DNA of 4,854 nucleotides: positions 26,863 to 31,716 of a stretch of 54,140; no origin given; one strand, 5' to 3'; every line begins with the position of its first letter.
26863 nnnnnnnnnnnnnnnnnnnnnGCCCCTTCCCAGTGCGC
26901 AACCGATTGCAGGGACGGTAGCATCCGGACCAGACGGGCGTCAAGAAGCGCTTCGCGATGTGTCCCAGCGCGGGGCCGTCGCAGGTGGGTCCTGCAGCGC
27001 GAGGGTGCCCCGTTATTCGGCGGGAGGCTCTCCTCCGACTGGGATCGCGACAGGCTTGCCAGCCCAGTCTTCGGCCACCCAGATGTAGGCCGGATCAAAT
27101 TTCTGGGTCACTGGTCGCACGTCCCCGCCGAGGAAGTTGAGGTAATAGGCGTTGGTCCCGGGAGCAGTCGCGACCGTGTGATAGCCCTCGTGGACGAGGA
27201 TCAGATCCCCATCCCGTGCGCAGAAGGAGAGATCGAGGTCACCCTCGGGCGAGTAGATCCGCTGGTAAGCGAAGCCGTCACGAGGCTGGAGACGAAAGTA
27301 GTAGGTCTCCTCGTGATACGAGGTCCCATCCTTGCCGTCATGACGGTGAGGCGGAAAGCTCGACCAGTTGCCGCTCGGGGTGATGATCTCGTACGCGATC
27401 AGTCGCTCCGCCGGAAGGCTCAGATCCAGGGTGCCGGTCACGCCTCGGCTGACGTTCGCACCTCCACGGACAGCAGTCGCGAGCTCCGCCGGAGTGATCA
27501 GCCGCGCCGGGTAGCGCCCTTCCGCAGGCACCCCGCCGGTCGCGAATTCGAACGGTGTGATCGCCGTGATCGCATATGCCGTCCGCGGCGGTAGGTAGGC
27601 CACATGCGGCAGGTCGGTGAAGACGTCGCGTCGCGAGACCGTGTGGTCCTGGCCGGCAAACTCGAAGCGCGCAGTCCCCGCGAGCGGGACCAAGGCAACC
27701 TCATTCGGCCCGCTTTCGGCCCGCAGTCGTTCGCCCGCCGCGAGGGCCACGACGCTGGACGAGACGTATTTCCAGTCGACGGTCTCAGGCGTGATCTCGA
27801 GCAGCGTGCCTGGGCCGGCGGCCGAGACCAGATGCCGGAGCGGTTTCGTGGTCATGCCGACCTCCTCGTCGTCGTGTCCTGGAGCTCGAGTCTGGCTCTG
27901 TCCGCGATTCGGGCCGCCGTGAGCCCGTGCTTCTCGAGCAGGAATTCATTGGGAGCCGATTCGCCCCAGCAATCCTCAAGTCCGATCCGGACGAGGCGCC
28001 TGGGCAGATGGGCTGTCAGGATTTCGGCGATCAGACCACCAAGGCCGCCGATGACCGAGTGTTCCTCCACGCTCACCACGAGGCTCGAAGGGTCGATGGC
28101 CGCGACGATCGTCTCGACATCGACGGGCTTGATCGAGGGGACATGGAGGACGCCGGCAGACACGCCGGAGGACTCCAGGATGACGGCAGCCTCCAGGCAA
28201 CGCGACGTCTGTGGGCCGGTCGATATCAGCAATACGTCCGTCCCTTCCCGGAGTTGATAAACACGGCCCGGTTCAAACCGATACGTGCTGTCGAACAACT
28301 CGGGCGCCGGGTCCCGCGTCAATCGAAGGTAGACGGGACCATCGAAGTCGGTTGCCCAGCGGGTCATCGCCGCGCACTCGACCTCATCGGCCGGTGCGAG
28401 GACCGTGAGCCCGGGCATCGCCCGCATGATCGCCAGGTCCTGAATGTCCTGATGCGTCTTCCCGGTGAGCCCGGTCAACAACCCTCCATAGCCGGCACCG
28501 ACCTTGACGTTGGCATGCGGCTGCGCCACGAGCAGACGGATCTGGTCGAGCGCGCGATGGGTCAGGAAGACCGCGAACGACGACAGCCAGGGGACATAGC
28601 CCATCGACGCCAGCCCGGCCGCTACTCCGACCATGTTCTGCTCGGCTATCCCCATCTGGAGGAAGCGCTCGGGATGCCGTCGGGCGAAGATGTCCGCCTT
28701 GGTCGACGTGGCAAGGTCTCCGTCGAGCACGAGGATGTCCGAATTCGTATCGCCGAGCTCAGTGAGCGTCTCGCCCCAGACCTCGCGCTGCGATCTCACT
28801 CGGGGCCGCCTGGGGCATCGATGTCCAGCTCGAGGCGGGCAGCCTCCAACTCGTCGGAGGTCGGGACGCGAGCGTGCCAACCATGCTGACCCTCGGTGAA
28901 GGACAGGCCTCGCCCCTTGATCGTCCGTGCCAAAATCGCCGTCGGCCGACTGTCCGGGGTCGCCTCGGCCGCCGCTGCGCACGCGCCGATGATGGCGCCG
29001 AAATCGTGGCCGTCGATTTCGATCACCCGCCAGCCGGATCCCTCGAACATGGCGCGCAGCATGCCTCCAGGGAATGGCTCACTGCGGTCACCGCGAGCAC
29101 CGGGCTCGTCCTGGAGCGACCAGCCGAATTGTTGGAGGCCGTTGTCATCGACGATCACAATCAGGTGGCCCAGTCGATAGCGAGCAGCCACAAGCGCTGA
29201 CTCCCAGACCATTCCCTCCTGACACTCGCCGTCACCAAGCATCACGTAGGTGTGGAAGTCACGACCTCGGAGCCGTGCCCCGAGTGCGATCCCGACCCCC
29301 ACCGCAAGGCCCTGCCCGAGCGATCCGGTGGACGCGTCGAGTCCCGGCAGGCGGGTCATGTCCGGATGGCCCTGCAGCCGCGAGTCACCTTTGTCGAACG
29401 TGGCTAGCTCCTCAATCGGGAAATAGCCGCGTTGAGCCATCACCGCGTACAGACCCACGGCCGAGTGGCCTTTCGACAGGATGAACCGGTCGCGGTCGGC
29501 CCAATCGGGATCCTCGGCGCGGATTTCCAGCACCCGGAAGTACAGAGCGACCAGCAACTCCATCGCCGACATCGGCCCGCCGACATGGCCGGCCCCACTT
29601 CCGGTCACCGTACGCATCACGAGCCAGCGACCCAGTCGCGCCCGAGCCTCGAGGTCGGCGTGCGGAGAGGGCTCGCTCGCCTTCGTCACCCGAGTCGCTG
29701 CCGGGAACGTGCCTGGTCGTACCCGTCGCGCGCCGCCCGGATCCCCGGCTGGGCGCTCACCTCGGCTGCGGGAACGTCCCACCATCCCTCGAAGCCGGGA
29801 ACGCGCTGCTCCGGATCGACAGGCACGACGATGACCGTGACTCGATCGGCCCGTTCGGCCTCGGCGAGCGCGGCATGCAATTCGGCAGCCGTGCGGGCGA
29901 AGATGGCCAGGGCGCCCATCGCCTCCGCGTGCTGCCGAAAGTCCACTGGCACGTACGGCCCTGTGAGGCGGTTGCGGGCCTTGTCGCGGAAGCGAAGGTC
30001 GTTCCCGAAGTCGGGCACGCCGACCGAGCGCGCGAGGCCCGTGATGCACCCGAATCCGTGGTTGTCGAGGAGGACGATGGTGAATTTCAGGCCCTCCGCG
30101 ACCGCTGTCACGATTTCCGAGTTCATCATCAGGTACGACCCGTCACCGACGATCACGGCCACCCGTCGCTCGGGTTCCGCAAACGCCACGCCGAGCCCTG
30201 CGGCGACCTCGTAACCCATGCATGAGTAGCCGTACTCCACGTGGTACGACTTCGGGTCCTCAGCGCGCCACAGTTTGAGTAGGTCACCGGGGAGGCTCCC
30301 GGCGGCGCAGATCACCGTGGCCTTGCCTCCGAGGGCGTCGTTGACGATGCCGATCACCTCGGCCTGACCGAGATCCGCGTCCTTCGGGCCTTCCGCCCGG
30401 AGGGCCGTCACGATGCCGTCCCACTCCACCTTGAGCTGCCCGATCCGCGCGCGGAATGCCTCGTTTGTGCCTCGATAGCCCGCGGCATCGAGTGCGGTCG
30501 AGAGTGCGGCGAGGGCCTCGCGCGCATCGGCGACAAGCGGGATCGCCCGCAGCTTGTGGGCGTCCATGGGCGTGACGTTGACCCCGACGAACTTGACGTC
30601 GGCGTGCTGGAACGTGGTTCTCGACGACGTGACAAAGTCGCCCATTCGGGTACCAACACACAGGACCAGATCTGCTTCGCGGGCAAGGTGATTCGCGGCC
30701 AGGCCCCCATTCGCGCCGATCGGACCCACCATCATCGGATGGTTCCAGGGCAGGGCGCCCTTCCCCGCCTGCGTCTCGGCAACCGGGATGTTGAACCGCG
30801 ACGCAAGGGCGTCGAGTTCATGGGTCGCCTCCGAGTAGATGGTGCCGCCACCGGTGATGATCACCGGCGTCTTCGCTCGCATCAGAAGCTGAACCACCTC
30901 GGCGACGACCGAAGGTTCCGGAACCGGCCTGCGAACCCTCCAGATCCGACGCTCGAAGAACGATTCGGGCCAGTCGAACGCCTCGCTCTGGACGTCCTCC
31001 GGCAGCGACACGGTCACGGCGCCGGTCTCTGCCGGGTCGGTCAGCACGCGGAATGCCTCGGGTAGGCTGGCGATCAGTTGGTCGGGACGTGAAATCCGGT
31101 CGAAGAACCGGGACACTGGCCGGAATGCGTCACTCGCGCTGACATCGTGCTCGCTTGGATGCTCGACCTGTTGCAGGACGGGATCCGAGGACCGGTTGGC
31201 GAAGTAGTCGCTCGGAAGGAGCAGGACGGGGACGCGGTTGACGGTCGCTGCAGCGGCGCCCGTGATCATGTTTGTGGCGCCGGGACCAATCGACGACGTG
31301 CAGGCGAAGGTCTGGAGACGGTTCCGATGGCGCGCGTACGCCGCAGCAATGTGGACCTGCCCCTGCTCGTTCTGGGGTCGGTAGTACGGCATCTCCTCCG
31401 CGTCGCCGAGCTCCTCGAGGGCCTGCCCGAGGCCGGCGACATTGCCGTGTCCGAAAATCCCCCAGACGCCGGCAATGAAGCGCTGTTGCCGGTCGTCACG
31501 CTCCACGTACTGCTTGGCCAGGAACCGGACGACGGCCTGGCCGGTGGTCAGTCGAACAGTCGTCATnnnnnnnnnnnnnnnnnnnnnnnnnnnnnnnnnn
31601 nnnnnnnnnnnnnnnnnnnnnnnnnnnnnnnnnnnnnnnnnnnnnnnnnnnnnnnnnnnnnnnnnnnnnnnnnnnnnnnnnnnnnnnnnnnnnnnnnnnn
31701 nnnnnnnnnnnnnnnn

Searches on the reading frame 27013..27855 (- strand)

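Call 11: search_protein_families(library=pfam, proteins=[window:27013-27855:-], max_evalue=0.0001)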
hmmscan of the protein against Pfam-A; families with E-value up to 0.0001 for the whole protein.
window:27013-27855:- (280 aa): 1 family
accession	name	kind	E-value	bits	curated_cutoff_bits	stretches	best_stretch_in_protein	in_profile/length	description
PF04962.18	KduI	-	3.4e-70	236.8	23.9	1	16-260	13-262/262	KduI/IolB family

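Call 39: search_protein_families(library=ncbifam, proteins=[window:27013-27855:-], max_evalue=0.00001)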
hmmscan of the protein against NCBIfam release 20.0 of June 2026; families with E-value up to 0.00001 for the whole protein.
window:27013-27855:- (280 aa): 1 family
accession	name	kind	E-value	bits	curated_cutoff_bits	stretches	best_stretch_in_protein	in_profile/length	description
TIGR04378.1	myo_inos_iolB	equivalog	6.2e-71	238.8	205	1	20-260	2-246/247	5-deoxy-glucuronate isomerase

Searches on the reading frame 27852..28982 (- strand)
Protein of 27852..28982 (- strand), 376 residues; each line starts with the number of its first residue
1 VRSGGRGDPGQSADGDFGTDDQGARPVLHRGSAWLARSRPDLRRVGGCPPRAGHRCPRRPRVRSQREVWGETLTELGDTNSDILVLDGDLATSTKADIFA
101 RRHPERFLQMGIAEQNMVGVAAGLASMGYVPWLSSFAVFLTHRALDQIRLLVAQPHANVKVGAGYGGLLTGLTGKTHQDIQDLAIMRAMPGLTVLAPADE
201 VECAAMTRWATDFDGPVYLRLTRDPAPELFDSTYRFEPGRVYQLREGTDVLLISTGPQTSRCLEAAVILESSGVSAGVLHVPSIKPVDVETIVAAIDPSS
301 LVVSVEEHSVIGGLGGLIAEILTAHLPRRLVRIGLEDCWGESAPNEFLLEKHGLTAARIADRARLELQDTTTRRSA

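Call 11: search_protein_families(library=pfam, proteins=[window:27852-28982:-], max_evalue=0.0001)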
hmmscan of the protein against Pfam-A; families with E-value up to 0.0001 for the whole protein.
window:27852-28982:- (376 aa): 2 families
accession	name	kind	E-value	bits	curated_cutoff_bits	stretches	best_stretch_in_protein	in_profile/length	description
PF02779.29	Transket_pyr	-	1.4e-37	129.4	27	1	66-224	6-170/174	Transketolase, pyrimidine binding domain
PF02780.25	Transketolase_C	-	3.3e-26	92.1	25.9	1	239-359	1-124/124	Transketolase, C-terminal domain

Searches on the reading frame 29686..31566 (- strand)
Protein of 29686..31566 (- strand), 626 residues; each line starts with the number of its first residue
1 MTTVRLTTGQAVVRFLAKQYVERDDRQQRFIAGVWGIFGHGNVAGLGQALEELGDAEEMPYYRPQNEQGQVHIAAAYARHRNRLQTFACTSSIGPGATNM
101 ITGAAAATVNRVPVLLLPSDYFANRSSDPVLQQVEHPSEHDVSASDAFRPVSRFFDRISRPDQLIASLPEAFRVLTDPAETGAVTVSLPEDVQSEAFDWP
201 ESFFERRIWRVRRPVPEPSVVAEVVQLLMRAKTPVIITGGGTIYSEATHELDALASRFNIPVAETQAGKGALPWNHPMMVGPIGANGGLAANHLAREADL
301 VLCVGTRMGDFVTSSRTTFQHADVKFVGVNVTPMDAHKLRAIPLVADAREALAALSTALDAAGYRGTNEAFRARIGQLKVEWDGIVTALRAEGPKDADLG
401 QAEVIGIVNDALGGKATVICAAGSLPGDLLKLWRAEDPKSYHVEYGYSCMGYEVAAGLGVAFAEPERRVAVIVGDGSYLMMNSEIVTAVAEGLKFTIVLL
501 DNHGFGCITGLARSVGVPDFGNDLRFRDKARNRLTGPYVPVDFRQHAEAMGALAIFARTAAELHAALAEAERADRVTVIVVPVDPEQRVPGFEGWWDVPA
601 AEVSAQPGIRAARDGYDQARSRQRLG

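Call 11: search_protein_families(library=pfam, proteins=[window:29686-31566:-], max_evalue=0.0001)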
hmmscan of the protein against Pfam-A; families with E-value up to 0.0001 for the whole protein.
window:29686-31566:- (626 aa): 3 families
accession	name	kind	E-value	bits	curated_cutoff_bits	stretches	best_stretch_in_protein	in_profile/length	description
PF00205.28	TPP_enzyme_M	-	1.3e-37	129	30.4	1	221-355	1-137/137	Thiamine pyrophosphate enzyme, central domain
PF02775.26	TPP_enzyme_C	-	4.8e-32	111.3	21.9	1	422-581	2-151/151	Thiamine pyrophosphate enzyme, C-terminal TPP binding domain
PF02776.23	TPP_enzyme_N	-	8.7e-14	51.7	26.8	1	49-132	30-111/119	Thiamine pyrophosphate enzyme, N-terminal TPP binding domain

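Call 39: search_protein_families(library=ncbifam, proteins=[window:29686-31566:-], max_evalue=0.00001)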
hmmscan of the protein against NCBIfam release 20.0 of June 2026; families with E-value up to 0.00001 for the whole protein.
window:29686-31566:- (626 aa): 53 families (the best 25 are shown)
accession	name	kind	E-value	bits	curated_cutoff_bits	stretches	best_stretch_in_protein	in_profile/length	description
TIGR04377.1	myo_inos_iolD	equivalog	3.7e-267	888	715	1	5-624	1-615/616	3D-(3,5/4)-trihydroxycyclohexane-1,2-dione acylhydrolase (decyclizing)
TIGR00118.1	acolac_lg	equivalog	6.9e-62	209.7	538.35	1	54-589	35-540/557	biosynthetic-type acetolactate synthase large subunit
NF006187.0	PRK08322.1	equivalog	8.3e-60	202.7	509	1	61-584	42-529/548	acetolactate synthase large subunit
NF005860.0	PRK07789.1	equivalog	6.9e-58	196.4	881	1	48-580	62-574/615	acetolactate synthase large subunit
NF004710.0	PRK06048.1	equivalog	1.4e-56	192.2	976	1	59-589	46-543/561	acetolactate synthase large subunit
NF005039.0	PRK06456.1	equivalog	1.6e-56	192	868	1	31-587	17-548/572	acetolactate synthase large subunit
NF004919.0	PRK06276.1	equivalog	1.4e-54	185.4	866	1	64-590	44-545/582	acetolactate synthase large subunit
NF005712.0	PRK07524.1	subfamily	9.9e-52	176.1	500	1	63-582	45-528/536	5-guanidino-2-oxopentanoate decarboxylase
NF006052.0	PRK08199.1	subfamily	3.1e-50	171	539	1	49-590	37-544/559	thiamine pyrophosphate protein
NF006016.1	PRK08155.1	equivalog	4.3e-50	170.7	870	1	7-589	4-538/554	acetolactate synthase large subunit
NF008431.0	PRK11269.1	equivalog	2.2e-49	168.5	791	1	57-575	41-543/591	glyoxylate carboligase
NF005651.0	PRK07418.1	subfamily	4.5e-49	167.2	942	1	33-583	33-559/617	acetolactate synthase large subunit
NF006524.0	PRK08978.1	equivalog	4.5e-49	167.1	738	1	64-508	44-461/548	acetolactate synthase 2 catalytic subunit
NF004807.0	PRK06154.1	equivalog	1.1e-48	166.3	607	1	66-572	62-540/565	thiamine pyrophosphate-requiring protein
NF005058.0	PRK06466.1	equivalog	1.1e-48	166.1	951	1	50-589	34-553/574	acetolactate synthase 3 large subunit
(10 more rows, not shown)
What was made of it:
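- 29686..31566 (-): iolD (one of two copies). In most relatives it is the divergent neighbour of the hydrolase and shares the operator-bearing intergenic region. TIGR04377 scores 888 bits against a cut-off of 715 (call 39).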
